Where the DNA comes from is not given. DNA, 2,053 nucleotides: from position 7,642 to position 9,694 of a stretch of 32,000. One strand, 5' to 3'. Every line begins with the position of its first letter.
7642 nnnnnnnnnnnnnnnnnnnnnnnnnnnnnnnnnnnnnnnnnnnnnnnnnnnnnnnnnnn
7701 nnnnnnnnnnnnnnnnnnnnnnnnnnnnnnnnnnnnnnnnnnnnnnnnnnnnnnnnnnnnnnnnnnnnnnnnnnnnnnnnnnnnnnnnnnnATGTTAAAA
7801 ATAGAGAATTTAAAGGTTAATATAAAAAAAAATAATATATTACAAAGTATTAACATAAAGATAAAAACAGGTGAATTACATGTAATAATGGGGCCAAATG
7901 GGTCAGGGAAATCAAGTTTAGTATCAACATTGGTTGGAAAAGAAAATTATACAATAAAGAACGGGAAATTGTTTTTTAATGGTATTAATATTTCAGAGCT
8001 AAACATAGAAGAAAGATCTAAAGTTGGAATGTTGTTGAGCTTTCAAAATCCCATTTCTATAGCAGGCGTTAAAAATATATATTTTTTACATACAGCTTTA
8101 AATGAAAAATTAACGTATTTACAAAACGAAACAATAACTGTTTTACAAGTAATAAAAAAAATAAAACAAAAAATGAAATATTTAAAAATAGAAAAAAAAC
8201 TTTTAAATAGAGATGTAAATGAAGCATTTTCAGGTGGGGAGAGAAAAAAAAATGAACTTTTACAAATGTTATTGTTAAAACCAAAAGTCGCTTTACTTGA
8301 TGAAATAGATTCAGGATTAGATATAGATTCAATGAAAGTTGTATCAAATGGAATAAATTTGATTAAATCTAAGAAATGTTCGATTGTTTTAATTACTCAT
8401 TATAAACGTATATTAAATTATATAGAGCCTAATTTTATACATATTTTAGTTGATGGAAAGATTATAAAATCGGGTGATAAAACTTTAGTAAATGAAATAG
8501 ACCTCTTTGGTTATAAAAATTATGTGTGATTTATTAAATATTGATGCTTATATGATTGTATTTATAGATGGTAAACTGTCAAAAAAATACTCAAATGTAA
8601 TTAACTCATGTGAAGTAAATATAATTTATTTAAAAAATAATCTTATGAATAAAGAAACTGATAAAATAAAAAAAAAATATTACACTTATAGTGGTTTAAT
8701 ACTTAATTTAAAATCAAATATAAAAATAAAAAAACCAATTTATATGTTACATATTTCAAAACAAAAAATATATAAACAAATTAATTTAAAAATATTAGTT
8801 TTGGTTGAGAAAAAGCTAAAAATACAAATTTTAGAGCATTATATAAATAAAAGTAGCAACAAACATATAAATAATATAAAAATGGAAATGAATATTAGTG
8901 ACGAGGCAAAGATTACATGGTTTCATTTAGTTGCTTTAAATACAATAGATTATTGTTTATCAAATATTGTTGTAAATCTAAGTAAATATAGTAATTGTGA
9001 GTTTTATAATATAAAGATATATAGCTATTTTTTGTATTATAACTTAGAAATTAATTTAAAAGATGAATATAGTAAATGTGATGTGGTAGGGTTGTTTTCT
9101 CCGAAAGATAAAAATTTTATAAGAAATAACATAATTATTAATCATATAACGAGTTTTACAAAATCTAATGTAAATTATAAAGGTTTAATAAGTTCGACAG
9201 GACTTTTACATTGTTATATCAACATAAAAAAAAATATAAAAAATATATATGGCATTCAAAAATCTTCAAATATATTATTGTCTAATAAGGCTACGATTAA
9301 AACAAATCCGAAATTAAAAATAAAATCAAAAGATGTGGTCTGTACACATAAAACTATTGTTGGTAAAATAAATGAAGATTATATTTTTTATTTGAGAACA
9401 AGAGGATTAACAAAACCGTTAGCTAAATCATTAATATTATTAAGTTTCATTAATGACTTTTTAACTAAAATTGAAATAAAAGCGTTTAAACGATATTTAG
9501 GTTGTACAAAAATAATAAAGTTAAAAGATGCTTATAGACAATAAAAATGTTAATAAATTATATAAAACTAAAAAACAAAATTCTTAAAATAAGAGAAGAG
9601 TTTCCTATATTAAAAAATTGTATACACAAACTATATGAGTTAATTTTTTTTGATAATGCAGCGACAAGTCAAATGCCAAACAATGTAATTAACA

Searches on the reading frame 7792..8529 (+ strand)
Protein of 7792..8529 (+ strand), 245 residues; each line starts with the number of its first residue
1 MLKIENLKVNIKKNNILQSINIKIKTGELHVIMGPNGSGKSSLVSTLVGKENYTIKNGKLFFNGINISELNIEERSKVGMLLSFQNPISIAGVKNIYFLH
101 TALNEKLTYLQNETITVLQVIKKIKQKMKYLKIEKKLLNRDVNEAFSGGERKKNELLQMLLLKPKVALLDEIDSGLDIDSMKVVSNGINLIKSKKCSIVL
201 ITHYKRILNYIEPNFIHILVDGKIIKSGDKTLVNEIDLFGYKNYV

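Call 8: search_protein_families(library=ncbifam, proteins=[window:7792-8529:+])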
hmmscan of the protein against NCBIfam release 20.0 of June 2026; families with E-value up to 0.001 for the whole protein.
window:7792-8529:+ (245 aa): 179 families (the best 25 are shown)
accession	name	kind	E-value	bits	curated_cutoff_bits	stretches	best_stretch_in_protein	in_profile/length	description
TIGR01978.1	sufC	equivalog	1.2e-90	303.2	212.8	1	2-243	1-242/243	Fe-S cluster assembly ATPase SufC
NF007134.0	PRK09580.1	equivalog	2.1e-82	276.3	400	1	1-241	1-241/248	Fe-S cluster assembly ATPase SufC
TIGR03864.1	PQQ_ABC_ATP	hypoth_equivalog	3.1e-23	82.5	302.25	1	2-231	2-217/236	ABC transporter, ATP-binding subunit, PQQ-dependent alcohol dehydrogenase system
TIGR04406.1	LPS_export_lptB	equivalog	3.3e-23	82.2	240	1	2-231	2-220/239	LPS export ABC transporter ATP-binding protein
NF007601.2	PRK10247.1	equivalog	4.4e-23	81.8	292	1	1-205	1-192/204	iron efflux ABC transporter ATP-binding subunit FetA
TIGR03411.1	urea_trans_UrtD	equivalog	2.2e-22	79.9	304.1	1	1-230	2-226/242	urea ABC transporter ATP-binding protein UrtD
TIGR04520.1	ECF_ATPase_1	equivalog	2.8e-22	79.4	315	1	4-230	3-220/269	energy-coupling factor transporter ATPase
NF000355.4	ribo_prot_ABC_F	equivalog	1.3e-21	77.1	380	1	2-218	3-187/499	ribosomal protection-like ABC-F family protein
TIGR04521.1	ECF_ATPase_2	equivalog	1.3e-21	76.9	330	1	13-231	17-230/279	energy-coupling factor transporter ATPase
TIGR00972.1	3a0107s01c2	equivalog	2.2e-20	73.1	343.2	1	2-230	2-227/248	phosphate ABC transporter ATP-binding protein PstB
TIGR01842.1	type_I_sec_PrtD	subfamily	5.1e-20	71.5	510.15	1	3-233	318-540/544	type I secretion system permease/ATPase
TIGR03375.1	type_I_sec_LssB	subfamily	9.5e-20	70.4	693.1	1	12-233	478-688/696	type I secretion system permease/ATPase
TIGR02982.1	heterocyst_DevA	subfamily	1.3e-19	70.7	295.8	1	12-211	16-208/220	ABC exporter ATP-binding subunit, DevA family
TIGR03410.1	urea_trans_UrtE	equivalog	3.4e-19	69.2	285.8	1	2-234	1-220/230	urea ABC transporter ATP-binding subunit UrtE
TIGR01188.1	drrA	subfamily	3.8e-19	69.1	312.45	1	16-229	8-207/302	daunorubicin resistance ABC transporter, ATP-binding protein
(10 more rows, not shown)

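Call 10: find_encoding_contigs(protein=window:7792-8529:+, flank=10000, max_places=10)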
Protein window:7792-8529:+ (245 aa): 19 contigs read that carry it; 9 places shown.
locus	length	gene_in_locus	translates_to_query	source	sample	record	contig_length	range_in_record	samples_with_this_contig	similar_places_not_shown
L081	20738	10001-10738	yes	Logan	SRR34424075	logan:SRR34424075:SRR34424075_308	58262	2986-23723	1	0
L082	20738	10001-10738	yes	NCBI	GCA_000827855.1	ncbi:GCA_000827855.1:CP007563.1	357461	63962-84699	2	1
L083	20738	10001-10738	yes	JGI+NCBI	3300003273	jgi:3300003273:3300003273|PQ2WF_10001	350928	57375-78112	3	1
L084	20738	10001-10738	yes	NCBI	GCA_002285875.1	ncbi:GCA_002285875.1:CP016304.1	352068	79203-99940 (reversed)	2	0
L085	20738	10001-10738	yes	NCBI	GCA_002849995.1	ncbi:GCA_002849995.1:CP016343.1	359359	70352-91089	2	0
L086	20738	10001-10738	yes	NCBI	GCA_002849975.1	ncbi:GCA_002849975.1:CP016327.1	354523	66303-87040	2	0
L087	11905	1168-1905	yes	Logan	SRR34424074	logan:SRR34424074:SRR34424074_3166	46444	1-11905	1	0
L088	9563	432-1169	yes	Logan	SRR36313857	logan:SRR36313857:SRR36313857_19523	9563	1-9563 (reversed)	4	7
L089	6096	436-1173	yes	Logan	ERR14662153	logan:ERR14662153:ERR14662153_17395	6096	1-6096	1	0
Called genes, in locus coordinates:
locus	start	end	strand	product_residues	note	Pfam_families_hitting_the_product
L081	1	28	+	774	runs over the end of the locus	PF02190:LON_substr_bdg, PF07726:AAA_3 (faint), PF00004:AAA, PF07724:AAA_2 (weak), PF07728:AAA_5, PF22667:Lon_lid, PF05362:Lon_C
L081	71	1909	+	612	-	PF00920:ILVD_EDD_N, PF24877:ILV_EDD_C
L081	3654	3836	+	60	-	-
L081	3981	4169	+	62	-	-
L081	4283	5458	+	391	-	PF13393:tRNA-synt_His, PF27460:HisZ_C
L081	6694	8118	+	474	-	PF19295:SufBD_N (weak), PF01458:SUFBD_core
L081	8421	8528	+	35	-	-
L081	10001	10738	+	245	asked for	PF02463:SMC_N (weak), PF00005:ABC_tran, PF13304:AAA_21 (faint)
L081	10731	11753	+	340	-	PF01458:SUFBD_core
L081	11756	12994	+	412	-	PF00266:Aminotran_5, PF00155:Aminotran_1_2 (weak)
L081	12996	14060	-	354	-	PF02568:ThiI (weak), PF03054:tRNA_Me_trans, PF20259:tRNA_Me_trans_M, PF20258:tRNA_Me_trans_C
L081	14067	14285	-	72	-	PF01176:eIF-1a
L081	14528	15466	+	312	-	PF02463:SMC_N, PF00005:ABC_tran, PF13304:AAA_21 (faint)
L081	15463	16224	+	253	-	PF01061:ABC2_membrane, PF12698:ABC2_membrane_3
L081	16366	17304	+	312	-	PF03446:NAD_binding_2, PF00393:6PGD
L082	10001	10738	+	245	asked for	PF02463:SMC_N (weak), PF00005:ABC_tran, PF13304:AAA_21 (faint)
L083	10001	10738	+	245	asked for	PF02463:SMC_N (weak), PF00005:ABC_tran, PF13304:AAA_21 (faint)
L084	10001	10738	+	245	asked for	PF02463:SMC_N (weak), PF00005:ABC_tran, PF13304:AAA_21 (faint)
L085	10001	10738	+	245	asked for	PF02463:SMC_N (weak), PF00005:ABC_tran, PF13304:AAA_21 (faint)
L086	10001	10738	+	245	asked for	PF02463:SMC_N (weak), PF00005:ABC_tran, PF13304:AAA_21 (faint)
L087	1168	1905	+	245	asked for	PF02463:SMC_N (weak), PF00005:ABC_tran, PF13304:AAA_21 (faint)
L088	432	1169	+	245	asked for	PF02463:SMC_N (weak), PF00005:ABC_tran, PF13304:AAA_21 (faint)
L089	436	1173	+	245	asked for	PF02463:SMC_N (weak), PF00005:ABC_tran, PF13304:AAA_21 (faint)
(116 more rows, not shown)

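Call 11: find_homologous_proteins(query=window:7792-8529:+)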
Query window:7792-8529:+ (245 aa): 7961 proteins with E <= 0.001 among 8000 candidates; the best 120 are listed.
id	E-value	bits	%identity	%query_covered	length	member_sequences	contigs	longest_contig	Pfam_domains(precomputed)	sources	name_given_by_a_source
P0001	3.9e-146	503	100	100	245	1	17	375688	PF00005.34,PF02463.26,PF13304.13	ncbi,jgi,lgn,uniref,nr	ncbi:Fe-S cluster assembly ATPase SufC [Candidatus Portiera aleyrodidarum]|uniref:Cysteine desulfura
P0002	1.8e-129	448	88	100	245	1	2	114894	PF00005.34,PF02463.26,PF13304.13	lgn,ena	-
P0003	1.7e-119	416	82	100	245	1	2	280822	PF00005.34,PF02463.26,PF01637.25,PF13304.13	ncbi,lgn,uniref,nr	ncbi:Probable ATP-dependent transporter SufC [Candidatus Portiera aleyrodidarum]|uniref:FeS assembly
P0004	1.7e-117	409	82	100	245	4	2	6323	PF00005.34,PF02463.26,PF13304.13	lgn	-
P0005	6.4e-117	407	80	100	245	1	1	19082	PF00005.34,PF02463.26,PF13304.13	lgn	-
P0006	3.8e-115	401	80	100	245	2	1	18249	PF00005.34,PF02463.26,PF13304.13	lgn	-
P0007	8.1e-105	368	73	100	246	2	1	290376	PF13173.13,PF00005.34,PF13401.13,PF02463.26,PF13304.13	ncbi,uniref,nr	ncbi:Probable ATP-dependent transporter SufC [Candidatus Portiera aleyrodidarum]|uniref:Fe-S cluster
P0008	1.8e-77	278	49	98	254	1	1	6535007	PF00005.34,PF13238.13,PF02463.26,PF13304.13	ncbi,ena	-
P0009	2.9e-77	277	49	98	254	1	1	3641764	PF00005.34,PF13238.13,PF02463.26,PF13304.13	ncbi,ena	-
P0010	5.6e-77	277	51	98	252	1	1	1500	PF00005.34,PF02463.26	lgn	-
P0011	7.6e-77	276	50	98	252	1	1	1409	PF00005.34,PF02463.26,PF13304.13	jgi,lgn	-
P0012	8.9e-77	276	50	98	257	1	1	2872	PF00005.34,PF02463.26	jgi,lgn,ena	-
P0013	1.2e-76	275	52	98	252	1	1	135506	PF00005.34,PF02463.26,PF13481.13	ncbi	ncbi:MAG: Fe-S cluster assembly ATPase SufC [bacterium]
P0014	3.0e-76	274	50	98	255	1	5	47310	PF00005.34,PF02463.26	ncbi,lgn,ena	-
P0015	4.0e-76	274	53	98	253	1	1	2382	PF00005.34,PF02463.26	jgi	jgi:Fe-S cluster assembly ATP-binding protein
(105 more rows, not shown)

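Call 13: find_encoding_contigs(protein=P0003, flank=10000, max_places=3)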
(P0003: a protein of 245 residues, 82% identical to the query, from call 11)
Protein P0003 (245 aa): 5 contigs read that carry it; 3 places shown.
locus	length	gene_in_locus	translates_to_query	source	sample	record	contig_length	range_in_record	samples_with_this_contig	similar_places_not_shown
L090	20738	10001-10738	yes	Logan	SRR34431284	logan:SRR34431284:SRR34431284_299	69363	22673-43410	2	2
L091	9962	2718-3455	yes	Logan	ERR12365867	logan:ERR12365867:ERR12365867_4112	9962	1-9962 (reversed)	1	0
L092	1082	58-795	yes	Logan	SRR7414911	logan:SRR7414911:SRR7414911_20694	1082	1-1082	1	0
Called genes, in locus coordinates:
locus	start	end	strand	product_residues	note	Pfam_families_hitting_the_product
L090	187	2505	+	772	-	PF02190:LON_substr_bdg, PF00004:AAA, PF07724:AAA_2 (weak), PF07728:AAA_5, PF22667:Lon_lid, PF05362:Lon_C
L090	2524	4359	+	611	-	PF00920:ILVD_EDD_N, PF24877:ILV_EDD_C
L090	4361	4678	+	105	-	-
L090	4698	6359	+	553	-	PF02518:HATPase_c, PF13589:HATPase_c_3, PF01119:DNA_mis_repair, PF08676:MutL_C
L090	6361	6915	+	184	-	PF01715:IPPT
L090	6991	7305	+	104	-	PF01715:IPPT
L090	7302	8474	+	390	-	PF13393:tRNA-synt_His, PF27460:HisZ_C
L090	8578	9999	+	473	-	PF19295:SufBD_N (weak), PF01458:SUFBD_core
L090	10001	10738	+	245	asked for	PF02463:SMC_N, PF00005:ABC_tran, PF01637:ATPase_2 (weak), PF13304:AAA_21 (faint)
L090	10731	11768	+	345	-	PF01458:SUFBD_core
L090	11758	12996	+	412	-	PF00155:Aminotran_1_2, PF00266:Aminotran_5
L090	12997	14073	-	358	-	PF02568:ThiI (weak), PF03054:tRNA_Me_trans, PF20259:tRNA_Me_trans_M, PF20258:tRNA_Me_trans_C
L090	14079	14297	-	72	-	PF01176:eIF-1a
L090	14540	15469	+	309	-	PF00005:ABC_tran, PF13304:AAA_21 (faint)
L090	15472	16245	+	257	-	PF01061:ABC2_membrane, PF12698:ABC2_membrane_3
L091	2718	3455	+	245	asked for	PF02463:SMC_N, PF00005:ABC_tran, PF01637:ATPase_2 (weak), PF13304:AAA_21 (faint)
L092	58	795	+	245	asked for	PF02463:SMC_N, PF00005:ABC_tran, PF01637:ATPase_2 (weak), PF13304:AAA_21 (faint)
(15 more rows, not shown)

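Call 14: find_encoding_contigs(protein=P0007, flank=10000, max_places=3)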
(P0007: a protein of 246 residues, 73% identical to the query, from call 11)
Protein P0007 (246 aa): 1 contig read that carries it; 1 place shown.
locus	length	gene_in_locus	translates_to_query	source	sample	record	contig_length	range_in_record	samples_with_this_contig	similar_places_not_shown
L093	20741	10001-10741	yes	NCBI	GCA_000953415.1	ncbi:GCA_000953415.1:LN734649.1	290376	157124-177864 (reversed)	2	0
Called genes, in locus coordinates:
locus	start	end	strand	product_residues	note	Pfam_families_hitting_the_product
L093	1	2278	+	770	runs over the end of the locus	PF02190:LON_substr_bdg, PF00004:AAA, PF07724:AAA_2 (weak), PF07728:AAA_5 (weak), PF22667:Lon_lid, PF05362:Lon_C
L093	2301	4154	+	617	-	PF00920:ILVD_EDD_N, PF24877:ILV_EDD_C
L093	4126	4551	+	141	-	-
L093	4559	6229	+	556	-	PF02518:HATPase_c, PF13589:HATPase_c_3, PF01119:DNA_mis_repair, PF08676:MutL_C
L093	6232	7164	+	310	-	PF01715:IPPT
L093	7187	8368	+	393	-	PF13393:tRNA-synt_His, PF27460:HisZ_C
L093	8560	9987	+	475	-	PF19295:SufBD_N, PF01458:SUFBD_core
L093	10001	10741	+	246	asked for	PF02463:SMC_N (weak), PF00005:ABC_tran, PF13401:AAA_22 (faint), PF13173:AAA_14 (faint), PF13304:AAA_21 (faint)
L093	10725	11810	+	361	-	PF01458:SUFBD_core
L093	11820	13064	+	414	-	PF00155:Aminotran_1_2, PF00266:Aminotran_5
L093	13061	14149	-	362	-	PF03054:tRNA_Me_trans, PF20259:tRNA_Me_trans_M, PF20258:tRNA_Me_trans_C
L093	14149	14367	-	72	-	PF01176:eIF-1a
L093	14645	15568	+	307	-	PF02463:SMC_N (weak), PF00005:ABC_tran, PF13304:AAA_21 (weak)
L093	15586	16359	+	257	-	PF01061:ABC2_membrane, PF12698:ABC2_membrane_3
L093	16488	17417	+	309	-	PF03446:NAD_binding_2, PF00393:6PGD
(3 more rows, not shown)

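Call 15: find_encoding_contigs(protein=P0002, flank=10000, max_places=3)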
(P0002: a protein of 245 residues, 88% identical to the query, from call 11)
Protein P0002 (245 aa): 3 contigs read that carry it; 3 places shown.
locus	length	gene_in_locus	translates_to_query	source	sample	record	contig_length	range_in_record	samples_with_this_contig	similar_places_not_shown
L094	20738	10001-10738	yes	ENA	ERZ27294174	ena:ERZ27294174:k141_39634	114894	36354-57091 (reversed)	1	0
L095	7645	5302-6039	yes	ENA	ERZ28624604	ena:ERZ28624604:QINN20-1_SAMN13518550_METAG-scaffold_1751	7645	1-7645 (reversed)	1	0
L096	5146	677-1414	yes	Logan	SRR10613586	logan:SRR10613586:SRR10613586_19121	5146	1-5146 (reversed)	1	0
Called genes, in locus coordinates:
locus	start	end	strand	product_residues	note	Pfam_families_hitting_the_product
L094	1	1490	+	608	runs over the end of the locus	PF00920:ILVD_EDD_N, PF24877:ILV_EDD_C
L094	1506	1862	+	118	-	-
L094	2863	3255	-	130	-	-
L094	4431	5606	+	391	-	PF13393:tRNA-synt_His, PF27460:HisZ_C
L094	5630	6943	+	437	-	PF00709:Adenylsucc_synt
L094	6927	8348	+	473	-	PF19295:SufBD_N, PF01458:SUFBD_core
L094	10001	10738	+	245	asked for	PF02463:SMC_N, PF00005:ABC_tran, PF13304:AAA_21 (faint)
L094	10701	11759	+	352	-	PF01458:SUFBD_core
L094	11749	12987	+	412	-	PF00155:Aminotran_1_2, PF00266:Aminotran_5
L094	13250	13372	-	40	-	-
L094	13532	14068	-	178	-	PF02568:ThiI, PF03054:tRNA_Me_trans, PF06508:QueC (weak)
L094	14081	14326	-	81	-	PF01176:eIF-1a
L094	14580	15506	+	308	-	PF02463:SMC_N (weak), PF00005:ABC_tran, PF13304:AAA_21 (faint)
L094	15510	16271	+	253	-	PF01061:ABC2_membrane, PF12698:ABC2_membrane_3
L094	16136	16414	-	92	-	-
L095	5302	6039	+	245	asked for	PF02463:SMC_N, PF00005:ABC_tran, PF13304:AAA_21 (faint)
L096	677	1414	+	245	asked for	PF02463:SMC_N, PF00005:ABC_tran, PF13304:AAA_21 (faint)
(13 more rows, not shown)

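Call 31: find_encoding_contigs(protein=P0005, flank=10000, max_places=2)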
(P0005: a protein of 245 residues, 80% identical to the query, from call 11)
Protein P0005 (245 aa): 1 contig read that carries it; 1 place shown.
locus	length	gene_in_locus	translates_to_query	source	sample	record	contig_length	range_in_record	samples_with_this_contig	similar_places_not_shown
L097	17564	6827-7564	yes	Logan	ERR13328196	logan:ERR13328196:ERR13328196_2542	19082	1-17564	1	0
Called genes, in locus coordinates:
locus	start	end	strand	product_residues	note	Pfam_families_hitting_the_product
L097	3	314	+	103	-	?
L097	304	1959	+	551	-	PF02518:HATPase_c, PF13589:HATPase_c_3, PF01119:DNA_mis_repair, PF08676:MutL_C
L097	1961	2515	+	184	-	PF01715:IPPT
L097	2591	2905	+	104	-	PF01715:IPPT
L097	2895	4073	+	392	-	PF13393:tRNA-synt_His, PF27460:HisZ_C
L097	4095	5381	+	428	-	PF00709:Adenylsucc_synt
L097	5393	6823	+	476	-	PF19295:SufBD_N (weak), PF01458:SUFBD_core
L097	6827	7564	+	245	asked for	PF02463:SMC_N (weak), PF00005:ABC_tran, PF13304:AAA_21 (faint)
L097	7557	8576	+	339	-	-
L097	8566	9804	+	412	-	PF00266:Aminotran_5, PF00155:Aminotran_1_2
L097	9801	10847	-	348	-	PF02568:ThiI (faint), PF03054:tRNA_Me_trans, PF20259:tRNA_Me_trans_M, PF20258:tRNA_Me_trans_C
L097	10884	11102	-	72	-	PF01176:eIF-1a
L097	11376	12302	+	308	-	PF02463:SMC_N (faint), PF00005:ABC_tran, PF13304:AAA_21 (weak)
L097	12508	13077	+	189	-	PF01061:ABC2_membrane, PF12698:ABC2_membrane_3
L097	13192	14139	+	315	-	PF03446:NAD_binding_2, PF00393:6PGD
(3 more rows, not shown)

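Call 32: find_encoding_contigs(protein=P0006, flank=10000, max_places=2)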
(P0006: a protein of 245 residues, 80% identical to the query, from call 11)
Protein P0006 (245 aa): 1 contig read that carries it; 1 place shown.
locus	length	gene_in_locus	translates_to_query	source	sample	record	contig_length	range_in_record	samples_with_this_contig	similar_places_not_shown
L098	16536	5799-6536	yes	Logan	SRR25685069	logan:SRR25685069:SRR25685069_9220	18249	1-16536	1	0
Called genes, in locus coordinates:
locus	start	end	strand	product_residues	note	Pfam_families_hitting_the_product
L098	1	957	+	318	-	?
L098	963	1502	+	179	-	PF01715:IPPT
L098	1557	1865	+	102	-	PF01715:IPPT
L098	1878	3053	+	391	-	PF13393:tRNA-synt_His, PF27460:HisZ_C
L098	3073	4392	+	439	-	PF00709:Adenylsucc_synt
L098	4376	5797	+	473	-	PF19295:SufBD_N, PF01458:SUFBD_core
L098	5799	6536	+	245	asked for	PF02463:SMC_N, PF00005:ABC_tran, PF13304:AAA_21 (faint)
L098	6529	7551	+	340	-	PF01458:SUFBD_core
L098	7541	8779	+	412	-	PF00155:Aminotran_1_2, PF00266:Aminotran_5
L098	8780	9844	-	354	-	PF02568:ThiI (weak), PF03054:tRNA_Me_trans, PF20259:tRNA_Me_trans_M, PF20258:tRNA_Me_trans_C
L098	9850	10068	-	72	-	PF01176:eIF-1a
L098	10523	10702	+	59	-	-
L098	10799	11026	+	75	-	-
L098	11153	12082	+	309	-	PF03446:NAD_binding_2, PF00393:6PGD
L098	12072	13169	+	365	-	PF05496:RuvB_N (weak), PF13177:DNA_pol3_delta2, PF00004:AAA, PF22608:DNAX_ATPase_lid, PF12169:DNA_pol3_gamma3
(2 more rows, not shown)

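Call 33: find_encoding_contigs(protein=P0004, flank=10000, max_places=2)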
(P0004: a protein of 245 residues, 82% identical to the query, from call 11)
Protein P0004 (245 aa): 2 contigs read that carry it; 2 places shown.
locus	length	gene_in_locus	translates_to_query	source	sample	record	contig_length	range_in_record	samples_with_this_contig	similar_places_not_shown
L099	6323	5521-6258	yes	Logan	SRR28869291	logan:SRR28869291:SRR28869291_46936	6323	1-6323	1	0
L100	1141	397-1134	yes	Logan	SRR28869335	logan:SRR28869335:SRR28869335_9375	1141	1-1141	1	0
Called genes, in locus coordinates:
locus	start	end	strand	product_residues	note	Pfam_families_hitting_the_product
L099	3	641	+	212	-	?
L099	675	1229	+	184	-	PF01715:IPPT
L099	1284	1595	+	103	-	PF01715:IPPT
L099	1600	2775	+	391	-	PF13393:tRNA-synt_His, PF27460:HisZ_C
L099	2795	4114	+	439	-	PF00709:Adenylsucc_synt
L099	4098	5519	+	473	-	PF19295:SufBD_N, PF01458:SUFBD_core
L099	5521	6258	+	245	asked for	PF02463:SMC_N, PF00005:ABC_tran, PF13304:AAA_21 (faint)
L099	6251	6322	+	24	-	?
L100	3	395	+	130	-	?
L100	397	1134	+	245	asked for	PF02463:SMC_N, PF00005:ABC_tran, PF13304:AAA_21 (faint)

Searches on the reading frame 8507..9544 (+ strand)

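Call 8: search_protein_families(library=ncbifam, proteins=[window:8507-9544:+])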
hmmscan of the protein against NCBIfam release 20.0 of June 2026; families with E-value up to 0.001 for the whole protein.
window:8507-9544:+ (345 aa): 5 families
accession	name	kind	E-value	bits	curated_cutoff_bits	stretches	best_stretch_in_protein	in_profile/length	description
TIGR01981.1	sufD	equivalog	1.4e-51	175.4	222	1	62-329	6-273/275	Fe-S cluster assembly protein SufD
NF008194.0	PRK10948.1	equivalog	2.7e-35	122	489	1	10-329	80-408/423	Fe-S cluster assembly protein SufD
TIGR01980.1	sufB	equivalog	5.6e-16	58.2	346.4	1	73-323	185-437/448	Fe-S cluster assembly protein SufB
NF052511.1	SUF_like_SmsB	exception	3.3e-12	46.1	650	1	240-326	343-429/445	SUF-like minimal system protein SmsB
NF008773.0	PRK11814.1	equivalog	2e-10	39.9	717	1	212-324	351-465/484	Fe-S cluster assembly protein SufB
